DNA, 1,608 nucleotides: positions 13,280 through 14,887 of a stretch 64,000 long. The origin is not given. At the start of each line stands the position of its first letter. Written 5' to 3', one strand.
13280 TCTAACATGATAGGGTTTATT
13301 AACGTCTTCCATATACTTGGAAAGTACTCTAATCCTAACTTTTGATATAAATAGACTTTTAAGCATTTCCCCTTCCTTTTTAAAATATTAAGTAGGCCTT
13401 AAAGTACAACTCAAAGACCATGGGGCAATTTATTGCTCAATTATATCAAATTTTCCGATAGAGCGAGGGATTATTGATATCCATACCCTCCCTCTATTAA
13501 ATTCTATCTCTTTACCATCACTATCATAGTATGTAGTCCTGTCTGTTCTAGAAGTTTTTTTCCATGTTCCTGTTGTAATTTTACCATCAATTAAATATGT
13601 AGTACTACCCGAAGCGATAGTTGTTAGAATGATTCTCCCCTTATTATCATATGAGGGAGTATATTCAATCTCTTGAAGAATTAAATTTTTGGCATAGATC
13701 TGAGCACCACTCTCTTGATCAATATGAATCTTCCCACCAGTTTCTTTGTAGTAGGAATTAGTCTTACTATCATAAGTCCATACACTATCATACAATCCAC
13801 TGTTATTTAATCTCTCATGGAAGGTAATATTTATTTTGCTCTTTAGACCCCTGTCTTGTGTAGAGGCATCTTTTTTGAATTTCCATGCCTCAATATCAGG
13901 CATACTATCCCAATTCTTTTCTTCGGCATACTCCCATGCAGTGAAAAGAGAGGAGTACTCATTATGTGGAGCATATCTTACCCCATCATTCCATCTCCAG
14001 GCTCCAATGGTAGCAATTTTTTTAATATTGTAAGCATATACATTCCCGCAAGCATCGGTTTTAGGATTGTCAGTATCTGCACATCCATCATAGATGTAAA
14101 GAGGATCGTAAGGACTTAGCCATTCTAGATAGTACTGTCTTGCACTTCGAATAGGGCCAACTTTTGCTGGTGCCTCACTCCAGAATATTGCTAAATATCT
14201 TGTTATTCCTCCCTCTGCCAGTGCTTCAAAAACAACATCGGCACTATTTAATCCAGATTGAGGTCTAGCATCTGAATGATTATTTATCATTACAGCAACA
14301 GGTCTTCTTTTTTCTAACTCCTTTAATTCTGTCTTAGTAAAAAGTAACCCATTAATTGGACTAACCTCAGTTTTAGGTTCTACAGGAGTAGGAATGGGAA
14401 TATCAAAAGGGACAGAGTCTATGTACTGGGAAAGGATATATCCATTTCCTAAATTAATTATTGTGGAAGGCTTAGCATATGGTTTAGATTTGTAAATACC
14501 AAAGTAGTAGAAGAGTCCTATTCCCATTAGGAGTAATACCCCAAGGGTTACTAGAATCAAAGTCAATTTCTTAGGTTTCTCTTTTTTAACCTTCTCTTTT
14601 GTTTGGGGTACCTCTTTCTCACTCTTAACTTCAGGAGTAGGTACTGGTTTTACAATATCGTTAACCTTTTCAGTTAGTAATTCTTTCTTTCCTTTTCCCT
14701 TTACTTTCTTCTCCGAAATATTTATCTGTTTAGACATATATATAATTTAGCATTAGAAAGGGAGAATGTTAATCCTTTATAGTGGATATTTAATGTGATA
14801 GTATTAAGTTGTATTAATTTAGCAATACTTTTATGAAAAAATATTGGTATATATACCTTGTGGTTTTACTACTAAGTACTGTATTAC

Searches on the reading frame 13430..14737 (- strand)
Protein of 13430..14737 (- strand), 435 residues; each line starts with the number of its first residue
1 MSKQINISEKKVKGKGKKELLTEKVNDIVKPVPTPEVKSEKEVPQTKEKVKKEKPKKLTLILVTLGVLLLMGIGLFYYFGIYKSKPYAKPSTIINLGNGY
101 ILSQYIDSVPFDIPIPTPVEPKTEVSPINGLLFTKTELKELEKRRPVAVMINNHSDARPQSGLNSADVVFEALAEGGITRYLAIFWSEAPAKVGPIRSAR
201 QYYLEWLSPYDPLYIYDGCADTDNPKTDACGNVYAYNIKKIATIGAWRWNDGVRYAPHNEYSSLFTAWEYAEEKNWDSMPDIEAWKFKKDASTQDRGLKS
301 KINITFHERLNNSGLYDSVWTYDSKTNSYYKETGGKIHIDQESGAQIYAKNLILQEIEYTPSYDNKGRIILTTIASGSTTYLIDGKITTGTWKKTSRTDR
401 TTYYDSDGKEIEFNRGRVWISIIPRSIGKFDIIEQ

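Call 29: search_protein_families(library=pfam, proteins=[window:13430-14737:-], max_evalue=0.0001)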
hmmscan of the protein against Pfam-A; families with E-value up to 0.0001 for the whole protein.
window:13430-14737:- (435 aa): 2 families
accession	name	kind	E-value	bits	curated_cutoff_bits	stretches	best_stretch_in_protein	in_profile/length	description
PF11258.13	DUF3048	-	2.5e-40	138.5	25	1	139-276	9-147/148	Protein of unknown function (DUF3048) N-terminal domain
PF17479.7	DUF3048_C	-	1.6e-25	90.1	25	1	318-420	11-114/114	Protein of unknown function (DUF3048) C-terminal domain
